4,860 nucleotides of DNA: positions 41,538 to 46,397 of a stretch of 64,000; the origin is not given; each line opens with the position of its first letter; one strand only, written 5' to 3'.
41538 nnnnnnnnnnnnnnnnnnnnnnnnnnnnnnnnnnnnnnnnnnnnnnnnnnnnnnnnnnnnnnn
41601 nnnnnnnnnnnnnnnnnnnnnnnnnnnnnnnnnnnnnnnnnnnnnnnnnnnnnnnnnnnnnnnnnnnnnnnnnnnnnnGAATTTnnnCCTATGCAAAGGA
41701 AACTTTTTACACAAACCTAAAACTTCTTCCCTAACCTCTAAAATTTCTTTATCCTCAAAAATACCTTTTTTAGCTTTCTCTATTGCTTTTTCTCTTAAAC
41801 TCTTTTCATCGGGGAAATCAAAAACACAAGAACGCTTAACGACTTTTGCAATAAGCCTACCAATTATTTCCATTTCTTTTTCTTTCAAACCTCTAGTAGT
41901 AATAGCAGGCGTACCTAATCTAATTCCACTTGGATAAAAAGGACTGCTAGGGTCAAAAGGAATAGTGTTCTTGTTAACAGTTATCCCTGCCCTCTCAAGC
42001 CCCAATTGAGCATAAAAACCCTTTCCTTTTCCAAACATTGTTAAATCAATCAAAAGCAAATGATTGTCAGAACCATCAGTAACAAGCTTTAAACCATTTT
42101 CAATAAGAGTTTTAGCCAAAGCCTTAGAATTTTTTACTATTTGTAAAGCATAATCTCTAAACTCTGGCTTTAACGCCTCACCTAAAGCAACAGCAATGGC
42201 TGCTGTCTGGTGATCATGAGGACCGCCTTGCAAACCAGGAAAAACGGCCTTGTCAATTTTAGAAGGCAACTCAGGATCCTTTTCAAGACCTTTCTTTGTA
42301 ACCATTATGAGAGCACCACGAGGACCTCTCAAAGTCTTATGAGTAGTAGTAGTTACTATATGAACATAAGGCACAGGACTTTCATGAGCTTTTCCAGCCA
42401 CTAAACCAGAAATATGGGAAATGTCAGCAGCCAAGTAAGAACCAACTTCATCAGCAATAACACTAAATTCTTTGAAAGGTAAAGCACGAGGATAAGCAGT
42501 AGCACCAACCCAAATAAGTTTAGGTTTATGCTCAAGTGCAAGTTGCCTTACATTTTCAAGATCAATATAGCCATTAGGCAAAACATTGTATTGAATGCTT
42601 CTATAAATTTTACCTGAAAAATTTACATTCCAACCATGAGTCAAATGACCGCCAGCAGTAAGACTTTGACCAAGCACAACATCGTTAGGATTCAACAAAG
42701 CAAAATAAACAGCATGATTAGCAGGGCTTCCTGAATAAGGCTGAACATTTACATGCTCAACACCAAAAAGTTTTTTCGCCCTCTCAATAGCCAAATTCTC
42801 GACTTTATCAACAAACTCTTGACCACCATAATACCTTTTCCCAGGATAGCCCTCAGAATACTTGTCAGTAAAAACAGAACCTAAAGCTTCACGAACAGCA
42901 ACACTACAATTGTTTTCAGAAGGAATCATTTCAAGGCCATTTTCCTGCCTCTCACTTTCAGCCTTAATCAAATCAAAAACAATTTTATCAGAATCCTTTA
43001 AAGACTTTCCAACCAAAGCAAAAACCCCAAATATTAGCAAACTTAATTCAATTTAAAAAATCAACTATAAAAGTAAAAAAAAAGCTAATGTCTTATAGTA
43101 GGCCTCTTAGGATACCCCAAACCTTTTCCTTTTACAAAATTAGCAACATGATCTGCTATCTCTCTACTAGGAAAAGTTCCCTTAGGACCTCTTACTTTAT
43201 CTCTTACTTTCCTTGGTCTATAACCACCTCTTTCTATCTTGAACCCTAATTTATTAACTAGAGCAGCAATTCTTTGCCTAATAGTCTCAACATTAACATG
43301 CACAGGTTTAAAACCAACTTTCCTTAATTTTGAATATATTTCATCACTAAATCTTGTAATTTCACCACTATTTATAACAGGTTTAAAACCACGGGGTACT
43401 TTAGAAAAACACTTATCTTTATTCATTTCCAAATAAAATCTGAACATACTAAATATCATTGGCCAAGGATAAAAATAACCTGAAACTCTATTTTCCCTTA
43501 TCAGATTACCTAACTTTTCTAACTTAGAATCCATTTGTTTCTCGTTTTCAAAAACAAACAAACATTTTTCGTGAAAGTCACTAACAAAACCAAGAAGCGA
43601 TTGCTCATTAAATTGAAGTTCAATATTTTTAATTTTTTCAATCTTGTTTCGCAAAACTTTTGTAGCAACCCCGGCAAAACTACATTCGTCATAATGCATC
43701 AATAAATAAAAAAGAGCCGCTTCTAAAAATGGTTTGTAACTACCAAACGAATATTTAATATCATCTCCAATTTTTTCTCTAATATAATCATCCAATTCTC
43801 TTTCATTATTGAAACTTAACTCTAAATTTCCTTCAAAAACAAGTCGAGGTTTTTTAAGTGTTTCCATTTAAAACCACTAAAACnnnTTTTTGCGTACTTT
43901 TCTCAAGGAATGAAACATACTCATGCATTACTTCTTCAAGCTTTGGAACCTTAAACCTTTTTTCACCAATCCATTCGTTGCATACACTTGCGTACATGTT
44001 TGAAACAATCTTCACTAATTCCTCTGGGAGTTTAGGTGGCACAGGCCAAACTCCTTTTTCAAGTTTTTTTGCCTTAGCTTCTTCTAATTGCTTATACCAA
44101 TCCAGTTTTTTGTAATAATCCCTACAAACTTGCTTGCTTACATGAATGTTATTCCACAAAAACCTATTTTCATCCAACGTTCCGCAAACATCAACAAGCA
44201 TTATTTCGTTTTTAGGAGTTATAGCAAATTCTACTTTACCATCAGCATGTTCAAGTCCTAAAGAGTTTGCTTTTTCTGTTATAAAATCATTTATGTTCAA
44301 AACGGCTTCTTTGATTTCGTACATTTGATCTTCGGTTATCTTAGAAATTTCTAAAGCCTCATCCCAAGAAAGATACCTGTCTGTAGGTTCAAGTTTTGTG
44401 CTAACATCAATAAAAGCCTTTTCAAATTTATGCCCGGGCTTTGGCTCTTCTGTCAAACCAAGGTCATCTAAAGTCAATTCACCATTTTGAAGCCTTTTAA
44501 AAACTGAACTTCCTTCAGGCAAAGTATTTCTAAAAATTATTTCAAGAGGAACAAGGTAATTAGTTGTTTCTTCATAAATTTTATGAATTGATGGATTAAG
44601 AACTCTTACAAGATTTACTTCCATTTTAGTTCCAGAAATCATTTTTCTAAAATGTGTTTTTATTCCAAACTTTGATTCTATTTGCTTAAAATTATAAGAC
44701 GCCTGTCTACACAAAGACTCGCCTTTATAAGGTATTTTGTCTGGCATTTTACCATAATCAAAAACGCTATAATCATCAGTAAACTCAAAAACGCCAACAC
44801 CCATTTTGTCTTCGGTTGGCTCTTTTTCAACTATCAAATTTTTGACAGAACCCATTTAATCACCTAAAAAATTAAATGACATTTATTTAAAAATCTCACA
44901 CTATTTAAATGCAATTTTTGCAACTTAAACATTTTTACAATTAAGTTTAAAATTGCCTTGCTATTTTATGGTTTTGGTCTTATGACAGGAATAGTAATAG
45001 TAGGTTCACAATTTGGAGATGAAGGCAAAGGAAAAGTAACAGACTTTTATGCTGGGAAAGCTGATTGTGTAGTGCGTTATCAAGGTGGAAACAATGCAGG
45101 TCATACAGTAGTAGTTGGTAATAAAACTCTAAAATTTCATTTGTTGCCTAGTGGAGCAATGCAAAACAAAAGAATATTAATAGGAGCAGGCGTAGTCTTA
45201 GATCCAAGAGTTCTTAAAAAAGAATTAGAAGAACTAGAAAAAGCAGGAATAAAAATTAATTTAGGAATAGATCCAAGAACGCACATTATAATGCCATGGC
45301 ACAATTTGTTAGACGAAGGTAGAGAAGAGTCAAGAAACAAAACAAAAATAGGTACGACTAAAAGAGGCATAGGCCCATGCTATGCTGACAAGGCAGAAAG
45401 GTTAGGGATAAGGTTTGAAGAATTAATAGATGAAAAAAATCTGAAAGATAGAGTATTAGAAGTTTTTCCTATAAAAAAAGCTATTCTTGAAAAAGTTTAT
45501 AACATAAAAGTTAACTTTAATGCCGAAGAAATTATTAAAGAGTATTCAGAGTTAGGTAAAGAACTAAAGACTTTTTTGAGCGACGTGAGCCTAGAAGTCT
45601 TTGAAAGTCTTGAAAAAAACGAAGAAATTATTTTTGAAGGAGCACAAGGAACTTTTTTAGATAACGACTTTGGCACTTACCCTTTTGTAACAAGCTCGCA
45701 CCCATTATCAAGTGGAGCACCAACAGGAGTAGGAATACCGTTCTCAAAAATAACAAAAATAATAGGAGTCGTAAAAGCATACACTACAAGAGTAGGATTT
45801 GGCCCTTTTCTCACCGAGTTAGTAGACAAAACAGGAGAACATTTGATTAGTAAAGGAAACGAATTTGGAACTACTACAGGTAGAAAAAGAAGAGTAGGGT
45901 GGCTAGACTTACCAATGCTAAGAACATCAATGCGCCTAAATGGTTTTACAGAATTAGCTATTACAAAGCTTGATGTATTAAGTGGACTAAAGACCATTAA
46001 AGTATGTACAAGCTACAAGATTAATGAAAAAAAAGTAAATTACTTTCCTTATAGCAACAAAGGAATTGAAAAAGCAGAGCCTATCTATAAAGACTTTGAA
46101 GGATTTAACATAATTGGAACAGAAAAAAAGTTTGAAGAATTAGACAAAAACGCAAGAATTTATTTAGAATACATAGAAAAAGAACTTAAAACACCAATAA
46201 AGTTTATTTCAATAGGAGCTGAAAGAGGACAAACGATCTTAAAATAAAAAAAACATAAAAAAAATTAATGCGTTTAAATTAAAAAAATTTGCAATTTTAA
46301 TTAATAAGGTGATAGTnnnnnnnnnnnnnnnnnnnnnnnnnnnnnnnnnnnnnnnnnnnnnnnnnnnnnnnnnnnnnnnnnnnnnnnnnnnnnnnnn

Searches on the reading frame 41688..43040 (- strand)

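Call 77: search_protein_families(library=pfam, proteins=[window:41688-43040:-], max_evalue=0.00001)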
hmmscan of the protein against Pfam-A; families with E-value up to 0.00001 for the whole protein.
window:41688-43040:- (451 aa): 1 family
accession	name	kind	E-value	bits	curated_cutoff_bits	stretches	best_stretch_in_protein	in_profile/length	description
PF00464.25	SHMT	-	4.6e-152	506.7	27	1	14-397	1-399/399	Serine hydroxymethyltransferase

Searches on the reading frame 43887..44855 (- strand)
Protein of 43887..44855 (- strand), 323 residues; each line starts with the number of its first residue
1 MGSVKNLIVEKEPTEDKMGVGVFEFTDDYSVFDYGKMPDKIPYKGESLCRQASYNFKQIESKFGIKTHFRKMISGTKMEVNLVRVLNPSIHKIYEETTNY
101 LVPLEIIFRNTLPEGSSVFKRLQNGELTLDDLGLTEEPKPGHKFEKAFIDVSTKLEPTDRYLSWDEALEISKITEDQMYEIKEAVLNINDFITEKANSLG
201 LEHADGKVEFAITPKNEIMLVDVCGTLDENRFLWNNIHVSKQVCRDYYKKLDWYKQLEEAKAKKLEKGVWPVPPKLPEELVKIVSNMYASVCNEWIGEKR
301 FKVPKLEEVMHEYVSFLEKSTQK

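Call 77: search_protein_families(library=pfam, proteins=[window:43887-44855:-], max_evalue=0.00001)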
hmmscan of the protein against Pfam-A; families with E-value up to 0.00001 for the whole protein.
window:43887-44855:- (323 aa): 1 family
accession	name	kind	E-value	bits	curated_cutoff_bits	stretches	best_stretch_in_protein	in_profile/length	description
PF01259.24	SAICAR_synt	-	9.9e-28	97.9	20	1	19-256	17-229/233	SAICAR synthetase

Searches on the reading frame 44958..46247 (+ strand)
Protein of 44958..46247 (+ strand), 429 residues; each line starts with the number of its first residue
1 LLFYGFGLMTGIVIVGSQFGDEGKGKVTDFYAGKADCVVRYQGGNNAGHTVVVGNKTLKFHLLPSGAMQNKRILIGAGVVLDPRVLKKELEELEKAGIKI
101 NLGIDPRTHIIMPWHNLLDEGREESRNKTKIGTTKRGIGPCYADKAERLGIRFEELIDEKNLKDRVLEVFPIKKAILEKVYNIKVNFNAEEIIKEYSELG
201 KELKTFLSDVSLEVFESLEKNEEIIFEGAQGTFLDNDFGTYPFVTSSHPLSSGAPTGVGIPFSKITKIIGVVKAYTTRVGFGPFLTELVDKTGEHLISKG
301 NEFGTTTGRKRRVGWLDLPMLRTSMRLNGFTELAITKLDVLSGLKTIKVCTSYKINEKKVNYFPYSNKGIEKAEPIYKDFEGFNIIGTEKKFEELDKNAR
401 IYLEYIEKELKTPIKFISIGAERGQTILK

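Call 75: find_encoding_contigs(protein=window:44958-46247:+, flank=10000, max_places=1)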
Protein window:44958-46247:+ (429 aa): no gene with exactly this product is on record in the collection.

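Call 77: search_protein_families(library=pfam, proteins=[window:44958-46244:+], max_evalue=0.00001)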
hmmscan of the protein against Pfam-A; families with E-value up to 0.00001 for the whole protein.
window:44958-46244:+ (429 aa): 1 family
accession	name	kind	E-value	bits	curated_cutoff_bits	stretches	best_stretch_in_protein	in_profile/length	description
PF00709.27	Adenylsucc_synt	-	3.9e-164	546.8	27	1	13-427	1-416/416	Adenylosuccinate synthetase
